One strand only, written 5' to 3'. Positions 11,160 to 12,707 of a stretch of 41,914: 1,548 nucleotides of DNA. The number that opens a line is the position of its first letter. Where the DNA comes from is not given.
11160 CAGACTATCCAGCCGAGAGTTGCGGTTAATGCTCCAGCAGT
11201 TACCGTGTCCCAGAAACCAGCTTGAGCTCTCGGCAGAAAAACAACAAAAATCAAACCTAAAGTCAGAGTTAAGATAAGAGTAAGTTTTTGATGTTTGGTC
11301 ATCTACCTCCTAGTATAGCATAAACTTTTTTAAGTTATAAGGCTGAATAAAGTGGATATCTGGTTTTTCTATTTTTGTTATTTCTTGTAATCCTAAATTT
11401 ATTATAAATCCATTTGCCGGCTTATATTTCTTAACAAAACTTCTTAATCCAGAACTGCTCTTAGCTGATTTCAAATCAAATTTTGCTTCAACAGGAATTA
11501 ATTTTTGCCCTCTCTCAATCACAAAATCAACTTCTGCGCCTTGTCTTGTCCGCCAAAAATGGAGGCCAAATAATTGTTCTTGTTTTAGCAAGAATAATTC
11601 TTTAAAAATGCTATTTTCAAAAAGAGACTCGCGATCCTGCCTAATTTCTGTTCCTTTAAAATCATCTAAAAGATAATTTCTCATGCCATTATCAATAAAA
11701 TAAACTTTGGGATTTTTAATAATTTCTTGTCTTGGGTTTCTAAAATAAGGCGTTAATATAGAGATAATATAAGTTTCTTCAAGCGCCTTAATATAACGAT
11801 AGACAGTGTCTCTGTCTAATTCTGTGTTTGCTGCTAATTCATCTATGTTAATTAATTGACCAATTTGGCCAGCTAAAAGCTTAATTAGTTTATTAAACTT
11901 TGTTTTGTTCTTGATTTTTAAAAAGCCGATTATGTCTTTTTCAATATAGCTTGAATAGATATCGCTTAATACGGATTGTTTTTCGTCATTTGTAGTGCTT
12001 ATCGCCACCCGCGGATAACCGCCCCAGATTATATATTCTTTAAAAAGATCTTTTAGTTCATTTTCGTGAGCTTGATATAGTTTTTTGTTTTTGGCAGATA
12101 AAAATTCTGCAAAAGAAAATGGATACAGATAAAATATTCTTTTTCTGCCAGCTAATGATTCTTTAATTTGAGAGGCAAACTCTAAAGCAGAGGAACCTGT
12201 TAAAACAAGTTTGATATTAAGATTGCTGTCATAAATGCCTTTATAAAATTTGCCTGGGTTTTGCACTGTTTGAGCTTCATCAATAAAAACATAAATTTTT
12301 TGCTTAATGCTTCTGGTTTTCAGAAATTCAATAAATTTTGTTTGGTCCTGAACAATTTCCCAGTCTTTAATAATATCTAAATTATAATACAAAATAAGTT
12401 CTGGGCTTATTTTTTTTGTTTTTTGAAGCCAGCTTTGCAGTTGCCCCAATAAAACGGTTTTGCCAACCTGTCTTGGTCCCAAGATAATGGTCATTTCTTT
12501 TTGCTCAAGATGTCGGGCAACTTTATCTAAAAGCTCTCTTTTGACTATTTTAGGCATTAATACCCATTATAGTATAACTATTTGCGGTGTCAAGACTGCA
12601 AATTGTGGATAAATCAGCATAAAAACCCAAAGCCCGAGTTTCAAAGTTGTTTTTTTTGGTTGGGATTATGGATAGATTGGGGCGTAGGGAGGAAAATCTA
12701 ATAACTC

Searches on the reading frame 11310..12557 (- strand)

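Call 105: search_protein_families(library=pfam, proteins=[window:11310-12557:-], max_evalue=0.0001)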
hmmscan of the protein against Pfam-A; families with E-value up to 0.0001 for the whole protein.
window:11310-12557:- (415 aa): 4 families
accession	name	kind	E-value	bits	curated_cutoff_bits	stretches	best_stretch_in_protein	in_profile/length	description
PF13635.12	DUF4143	-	2.9e-39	134.8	28.1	1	206-360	1-159/160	Domain of unknown function (DUF4143)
PF13173.12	AAA_14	-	1e-29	103.6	27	1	20-153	2-129/129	AAA domain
PF01637.24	ATPase_2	-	4.5e-05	23.8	33.2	0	15-59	13-56/225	ATPase domain predominantly from Archaea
PF08279.18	HTH_11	-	4.8e-05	23.6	25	0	223-262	4-42/55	HTH domain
